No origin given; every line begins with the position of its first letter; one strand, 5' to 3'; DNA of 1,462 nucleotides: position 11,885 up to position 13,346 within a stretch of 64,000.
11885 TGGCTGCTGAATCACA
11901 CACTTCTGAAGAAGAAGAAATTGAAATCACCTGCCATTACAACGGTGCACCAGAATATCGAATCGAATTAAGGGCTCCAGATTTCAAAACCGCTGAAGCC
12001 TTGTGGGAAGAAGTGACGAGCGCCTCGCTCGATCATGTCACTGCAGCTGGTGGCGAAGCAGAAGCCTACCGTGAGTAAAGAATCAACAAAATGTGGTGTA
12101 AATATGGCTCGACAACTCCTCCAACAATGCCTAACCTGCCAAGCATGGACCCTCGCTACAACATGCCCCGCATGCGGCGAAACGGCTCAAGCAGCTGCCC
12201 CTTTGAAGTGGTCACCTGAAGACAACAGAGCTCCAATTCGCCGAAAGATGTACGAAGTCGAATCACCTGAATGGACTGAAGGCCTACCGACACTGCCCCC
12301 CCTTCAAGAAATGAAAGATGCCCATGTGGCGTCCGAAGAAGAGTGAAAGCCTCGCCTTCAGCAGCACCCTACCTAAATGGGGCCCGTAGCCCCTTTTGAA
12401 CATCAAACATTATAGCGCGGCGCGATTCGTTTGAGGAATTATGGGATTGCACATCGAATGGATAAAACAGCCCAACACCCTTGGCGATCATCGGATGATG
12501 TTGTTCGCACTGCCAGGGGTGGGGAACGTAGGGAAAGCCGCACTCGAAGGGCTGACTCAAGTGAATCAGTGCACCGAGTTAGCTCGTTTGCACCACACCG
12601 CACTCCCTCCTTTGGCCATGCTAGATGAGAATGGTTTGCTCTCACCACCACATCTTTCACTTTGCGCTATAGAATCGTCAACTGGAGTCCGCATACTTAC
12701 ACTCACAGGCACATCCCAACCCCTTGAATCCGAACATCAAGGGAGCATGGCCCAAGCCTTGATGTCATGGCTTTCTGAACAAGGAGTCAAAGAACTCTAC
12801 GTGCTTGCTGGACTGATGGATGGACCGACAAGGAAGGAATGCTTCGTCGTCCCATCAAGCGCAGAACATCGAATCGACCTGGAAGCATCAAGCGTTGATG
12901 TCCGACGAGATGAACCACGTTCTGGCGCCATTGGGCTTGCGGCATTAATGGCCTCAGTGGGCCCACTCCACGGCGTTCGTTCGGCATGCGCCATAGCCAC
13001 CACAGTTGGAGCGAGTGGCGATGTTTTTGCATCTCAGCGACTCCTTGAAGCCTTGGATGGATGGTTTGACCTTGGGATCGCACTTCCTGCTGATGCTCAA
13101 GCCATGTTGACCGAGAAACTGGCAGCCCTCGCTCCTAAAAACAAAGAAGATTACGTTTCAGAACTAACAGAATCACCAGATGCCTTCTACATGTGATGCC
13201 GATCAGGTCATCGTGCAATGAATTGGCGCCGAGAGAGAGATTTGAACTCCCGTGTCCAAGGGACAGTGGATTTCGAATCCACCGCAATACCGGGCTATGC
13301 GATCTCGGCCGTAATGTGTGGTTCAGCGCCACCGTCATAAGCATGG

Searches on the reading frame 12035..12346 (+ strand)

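Call 74: search_protein_families(library=pfam, proteins=[window:12035-12346:+], max_evalue=0.001)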
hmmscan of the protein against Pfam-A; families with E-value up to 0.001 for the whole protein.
window:12035-12346:+ (103 aa): 1 family
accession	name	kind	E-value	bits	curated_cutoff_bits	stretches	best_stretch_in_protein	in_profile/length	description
PF04135.18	Nop10p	-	4.7e-10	39.8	27.2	1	28-72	4-48/52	Nucleolar RNA-binding protein, Nop10p family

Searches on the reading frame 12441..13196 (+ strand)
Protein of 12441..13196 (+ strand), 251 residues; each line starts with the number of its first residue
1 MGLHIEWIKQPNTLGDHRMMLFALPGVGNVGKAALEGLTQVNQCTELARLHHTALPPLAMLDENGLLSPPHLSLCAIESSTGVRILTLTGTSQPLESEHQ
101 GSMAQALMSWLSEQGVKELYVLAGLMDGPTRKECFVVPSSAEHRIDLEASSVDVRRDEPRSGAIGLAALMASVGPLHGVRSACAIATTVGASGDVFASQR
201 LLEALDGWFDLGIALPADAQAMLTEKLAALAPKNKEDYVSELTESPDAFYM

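Call 54: search_protein_families(library=pfam, proteins=[window:12441-13196:+], max_evalue=0.0001)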
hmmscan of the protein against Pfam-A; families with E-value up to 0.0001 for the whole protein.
window:12441-13196:+ (251 aa): 1 family
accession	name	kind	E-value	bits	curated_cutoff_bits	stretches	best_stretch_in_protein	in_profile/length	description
PF09754.15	PAC2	-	3.3e-21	76.5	25.8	1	23-222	4-207/215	PAC2 family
